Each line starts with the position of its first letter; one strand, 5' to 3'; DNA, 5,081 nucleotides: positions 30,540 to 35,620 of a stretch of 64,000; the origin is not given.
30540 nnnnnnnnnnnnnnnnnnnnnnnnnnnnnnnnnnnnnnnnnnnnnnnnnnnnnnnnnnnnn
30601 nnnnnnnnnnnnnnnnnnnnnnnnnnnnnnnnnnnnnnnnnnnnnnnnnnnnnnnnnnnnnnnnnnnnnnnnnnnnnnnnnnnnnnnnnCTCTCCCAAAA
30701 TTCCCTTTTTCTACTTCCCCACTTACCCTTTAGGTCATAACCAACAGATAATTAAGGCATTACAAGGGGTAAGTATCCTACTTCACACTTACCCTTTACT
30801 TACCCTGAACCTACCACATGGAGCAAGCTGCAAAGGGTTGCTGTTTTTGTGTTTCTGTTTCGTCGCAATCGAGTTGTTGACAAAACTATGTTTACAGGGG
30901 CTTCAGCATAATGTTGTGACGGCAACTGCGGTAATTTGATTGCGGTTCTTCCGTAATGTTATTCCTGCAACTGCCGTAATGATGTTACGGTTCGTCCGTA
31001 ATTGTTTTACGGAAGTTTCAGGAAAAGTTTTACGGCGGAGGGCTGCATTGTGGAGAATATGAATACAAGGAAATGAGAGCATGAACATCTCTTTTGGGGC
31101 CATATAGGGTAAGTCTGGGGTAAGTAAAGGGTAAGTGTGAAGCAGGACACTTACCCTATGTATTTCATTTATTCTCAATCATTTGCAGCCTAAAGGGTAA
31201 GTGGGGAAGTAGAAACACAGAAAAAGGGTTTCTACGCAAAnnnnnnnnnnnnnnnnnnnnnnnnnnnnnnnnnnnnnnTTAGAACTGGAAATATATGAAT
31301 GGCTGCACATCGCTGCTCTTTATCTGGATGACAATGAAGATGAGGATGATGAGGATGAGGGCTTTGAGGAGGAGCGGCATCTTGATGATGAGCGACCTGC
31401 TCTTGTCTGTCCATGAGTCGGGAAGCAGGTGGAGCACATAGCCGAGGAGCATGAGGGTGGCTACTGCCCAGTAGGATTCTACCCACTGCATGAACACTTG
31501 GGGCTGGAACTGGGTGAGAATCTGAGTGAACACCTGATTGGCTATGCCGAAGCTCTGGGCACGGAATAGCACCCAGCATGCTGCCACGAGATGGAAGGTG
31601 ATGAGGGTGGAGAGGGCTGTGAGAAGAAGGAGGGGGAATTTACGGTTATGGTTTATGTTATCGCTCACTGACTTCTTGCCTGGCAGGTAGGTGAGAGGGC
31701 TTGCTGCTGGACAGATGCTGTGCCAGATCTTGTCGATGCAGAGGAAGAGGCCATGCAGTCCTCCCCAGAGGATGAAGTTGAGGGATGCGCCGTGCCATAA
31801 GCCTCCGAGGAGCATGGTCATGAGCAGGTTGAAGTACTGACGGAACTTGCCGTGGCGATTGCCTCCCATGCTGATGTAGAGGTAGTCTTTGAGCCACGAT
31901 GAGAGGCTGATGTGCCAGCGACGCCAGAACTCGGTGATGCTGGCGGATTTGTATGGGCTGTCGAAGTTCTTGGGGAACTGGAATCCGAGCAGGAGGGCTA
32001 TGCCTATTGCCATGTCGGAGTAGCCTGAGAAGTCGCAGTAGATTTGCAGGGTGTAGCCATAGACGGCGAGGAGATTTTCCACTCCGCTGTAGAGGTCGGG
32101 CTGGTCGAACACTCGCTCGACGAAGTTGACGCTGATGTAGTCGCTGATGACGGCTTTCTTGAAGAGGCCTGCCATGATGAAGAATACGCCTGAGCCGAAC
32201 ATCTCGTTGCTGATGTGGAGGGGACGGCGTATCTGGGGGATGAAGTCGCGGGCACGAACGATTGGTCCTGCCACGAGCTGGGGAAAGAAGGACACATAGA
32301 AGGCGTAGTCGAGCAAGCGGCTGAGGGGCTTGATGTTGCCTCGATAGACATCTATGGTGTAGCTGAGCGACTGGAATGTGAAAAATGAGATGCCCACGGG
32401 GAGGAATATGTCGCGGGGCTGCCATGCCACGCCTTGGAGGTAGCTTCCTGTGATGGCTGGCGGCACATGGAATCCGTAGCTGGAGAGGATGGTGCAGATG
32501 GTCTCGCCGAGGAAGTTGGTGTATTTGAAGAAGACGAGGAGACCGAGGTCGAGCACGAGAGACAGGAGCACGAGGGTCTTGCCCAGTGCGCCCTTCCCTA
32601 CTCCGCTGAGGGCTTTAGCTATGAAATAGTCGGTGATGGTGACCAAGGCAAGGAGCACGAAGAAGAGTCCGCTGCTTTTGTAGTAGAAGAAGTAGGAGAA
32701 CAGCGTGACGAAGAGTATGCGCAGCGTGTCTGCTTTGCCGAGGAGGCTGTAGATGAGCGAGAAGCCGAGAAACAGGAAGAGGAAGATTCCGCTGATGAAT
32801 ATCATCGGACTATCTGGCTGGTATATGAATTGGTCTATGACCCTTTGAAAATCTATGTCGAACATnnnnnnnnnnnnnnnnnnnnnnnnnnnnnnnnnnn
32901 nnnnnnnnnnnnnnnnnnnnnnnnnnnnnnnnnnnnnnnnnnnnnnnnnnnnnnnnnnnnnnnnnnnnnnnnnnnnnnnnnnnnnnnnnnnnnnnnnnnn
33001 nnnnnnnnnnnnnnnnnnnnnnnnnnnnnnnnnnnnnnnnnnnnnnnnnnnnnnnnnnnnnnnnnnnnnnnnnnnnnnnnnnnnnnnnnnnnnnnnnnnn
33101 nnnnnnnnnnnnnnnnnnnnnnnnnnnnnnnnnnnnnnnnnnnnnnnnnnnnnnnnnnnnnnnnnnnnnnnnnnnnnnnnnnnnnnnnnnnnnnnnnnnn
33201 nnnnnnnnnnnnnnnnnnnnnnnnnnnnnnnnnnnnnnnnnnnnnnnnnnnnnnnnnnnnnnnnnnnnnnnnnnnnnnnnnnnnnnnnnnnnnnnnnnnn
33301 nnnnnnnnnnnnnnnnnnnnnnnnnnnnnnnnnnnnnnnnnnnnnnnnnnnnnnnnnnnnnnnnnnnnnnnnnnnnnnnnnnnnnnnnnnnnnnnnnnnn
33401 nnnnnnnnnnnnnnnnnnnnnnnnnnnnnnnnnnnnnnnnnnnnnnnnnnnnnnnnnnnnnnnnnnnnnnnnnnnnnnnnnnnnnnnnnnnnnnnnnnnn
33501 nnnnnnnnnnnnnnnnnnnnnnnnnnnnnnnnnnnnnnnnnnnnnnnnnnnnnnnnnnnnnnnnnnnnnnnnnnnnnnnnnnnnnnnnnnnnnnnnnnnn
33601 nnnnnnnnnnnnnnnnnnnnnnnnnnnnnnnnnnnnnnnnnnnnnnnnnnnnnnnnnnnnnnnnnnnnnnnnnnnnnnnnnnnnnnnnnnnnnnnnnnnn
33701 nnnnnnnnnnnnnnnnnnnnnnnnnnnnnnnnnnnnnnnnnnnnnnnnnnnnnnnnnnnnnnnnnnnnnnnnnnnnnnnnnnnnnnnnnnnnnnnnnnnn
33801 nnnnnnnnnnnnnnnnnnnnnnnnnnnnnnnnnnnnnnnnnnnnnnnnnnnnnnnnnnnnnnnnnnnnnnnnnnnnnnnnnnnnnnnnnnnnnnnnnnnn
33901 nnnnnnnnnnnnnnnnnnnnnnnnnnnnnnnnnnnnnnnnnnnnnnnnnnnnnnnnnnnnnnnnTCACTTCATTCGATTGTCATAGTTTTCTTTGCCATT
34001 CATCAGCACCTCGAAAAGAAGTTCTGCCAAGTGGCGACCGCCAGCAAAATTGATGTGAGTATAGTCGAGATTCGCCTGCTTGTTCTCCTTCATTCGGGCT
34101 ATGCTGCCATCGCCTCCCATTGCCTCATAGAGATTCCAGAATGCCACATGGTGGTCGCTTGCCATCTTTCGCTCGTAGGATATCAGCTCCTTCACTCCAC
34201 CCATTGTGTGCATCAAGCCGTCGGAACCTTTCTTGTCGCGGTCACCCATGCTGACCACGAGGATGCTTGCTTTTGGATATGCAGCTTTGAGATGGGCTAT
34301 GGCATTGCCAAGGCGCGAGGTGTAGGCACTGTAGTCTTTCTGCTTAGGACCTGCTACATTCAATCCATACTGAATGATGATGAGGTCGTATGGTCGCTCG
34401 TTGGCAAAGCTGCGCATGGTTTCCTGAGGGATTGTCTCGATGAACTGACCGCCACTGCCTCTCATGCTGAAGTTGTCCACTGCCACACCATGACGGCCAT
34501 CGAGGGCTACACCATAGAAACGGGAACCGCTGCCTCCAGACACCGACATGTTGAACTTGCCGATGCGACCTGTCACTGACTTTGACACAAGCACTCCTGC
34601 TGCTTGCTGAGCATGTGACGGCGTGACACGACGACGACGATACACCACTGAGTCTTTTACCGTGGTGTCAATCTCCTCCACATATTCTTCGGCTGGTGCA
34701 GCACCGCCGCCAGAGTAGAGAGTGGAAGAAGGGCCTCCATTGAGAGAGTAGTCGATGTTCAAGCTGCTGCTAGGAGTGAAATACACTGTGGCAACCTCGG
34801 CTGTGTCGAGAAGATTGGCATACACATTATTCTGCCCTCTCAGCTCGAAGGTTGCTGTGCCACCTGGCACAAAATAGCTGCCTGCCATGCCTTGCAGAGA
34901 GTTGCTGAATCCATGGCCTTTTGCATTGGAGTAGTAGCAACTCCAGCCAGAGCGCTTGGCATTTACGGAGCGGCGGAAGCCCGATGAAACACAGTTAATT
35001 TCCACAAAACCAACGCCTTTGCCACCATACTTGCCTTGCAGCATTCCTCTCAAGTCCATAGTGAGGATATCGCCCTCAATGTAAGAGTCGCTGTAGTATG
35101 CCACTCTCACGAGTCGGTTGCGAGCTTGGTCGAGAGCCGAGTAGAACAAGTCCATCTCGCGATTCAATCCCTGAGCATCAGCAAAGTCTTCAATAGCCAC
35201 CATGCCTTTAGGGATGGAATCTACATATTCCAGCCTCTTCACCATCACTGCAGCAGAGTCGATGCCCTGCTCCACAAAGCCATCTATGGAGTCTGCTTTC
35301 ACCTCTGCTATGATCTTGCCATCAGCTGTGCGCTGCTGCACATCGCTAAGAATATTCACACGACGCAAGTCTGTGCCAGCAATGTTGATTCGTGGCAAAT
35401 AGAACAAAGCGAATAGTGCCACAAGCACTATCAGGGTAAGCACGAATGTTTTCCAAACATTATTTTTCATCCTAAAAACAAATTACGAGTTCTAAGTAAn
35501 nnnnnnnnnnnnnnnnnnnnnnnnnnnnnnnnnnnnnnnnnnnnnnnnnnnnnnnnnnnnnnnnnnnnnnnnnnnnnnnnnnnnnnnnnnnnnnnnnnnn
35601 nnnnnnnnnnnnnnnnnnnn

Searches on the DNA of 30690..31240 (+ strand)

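Call 25: search_dna_similar(query=window:30690-31240:+, collection=plasmids, mode=distant, max_evalue=0.01)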
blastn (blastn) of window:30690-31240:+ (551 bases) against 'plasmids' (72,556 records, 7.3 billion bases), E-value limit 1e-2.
No match.

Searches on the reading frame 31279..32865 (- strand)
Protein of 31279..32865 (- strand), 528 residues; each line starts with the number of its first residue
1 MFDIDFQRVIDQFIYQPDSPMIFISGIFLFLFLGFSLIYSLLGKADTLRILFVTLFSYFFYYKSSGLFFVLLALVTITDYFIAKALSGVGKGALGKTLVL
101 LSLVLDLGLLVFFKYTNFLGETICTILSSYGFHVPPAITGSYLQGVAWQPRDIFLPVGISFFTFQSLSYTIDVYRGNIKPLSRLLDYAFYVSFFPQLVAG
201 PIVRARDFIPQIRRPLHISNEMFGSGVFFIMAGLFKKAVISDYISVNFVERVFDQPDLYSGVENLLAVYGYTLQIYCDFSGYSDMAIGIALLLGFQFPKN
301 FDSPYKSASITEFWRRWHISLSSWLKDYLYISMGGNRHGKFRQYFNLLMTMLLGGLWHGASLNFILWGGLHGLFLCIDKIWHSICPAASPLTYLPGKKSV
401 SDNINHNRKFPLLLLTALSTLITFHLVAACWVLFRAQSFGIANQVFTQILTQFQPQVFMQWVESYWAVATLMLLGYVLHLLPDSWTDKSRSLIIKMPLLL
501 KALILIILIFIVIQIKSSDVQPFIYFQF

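Call 9: search_protein_families(library=pfam, proteins=[window:31279-32865:-], max_evalue=0.01)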
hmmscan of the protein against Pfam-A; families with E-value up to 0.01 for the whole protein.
window:31279-32865:- (528 aa): 2 families
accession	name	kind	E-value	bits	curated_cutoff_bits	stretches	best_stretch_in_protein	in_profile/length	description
PF03062.24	MBOAT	-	7.3e-35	121.3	27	1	183-383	80-299/337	MBOAT, membrane-bound O-acyltransferase family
PF13813.11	MBOAT_2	-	0.00018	22.1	25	1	298-361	2-67/85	Membrane bound O-acyl transferase family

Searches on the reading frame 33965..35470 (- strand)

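Call 78: search_protein_families(library=pfam, proteins=[window:33965-35470:-], max_evalue=0.0001)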
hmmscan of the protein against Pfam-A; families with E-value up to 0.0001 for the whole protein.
window:33965-35470:- (501 aa): 1 family
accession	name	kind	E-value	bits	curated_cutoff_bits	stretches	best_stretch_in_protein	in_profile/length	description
PF13472.12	Lipase_GDSL_2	-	1.7e-07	32.3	32.9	1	314-455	18-157/178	GDSL-like Lipase/Acylhydrolase family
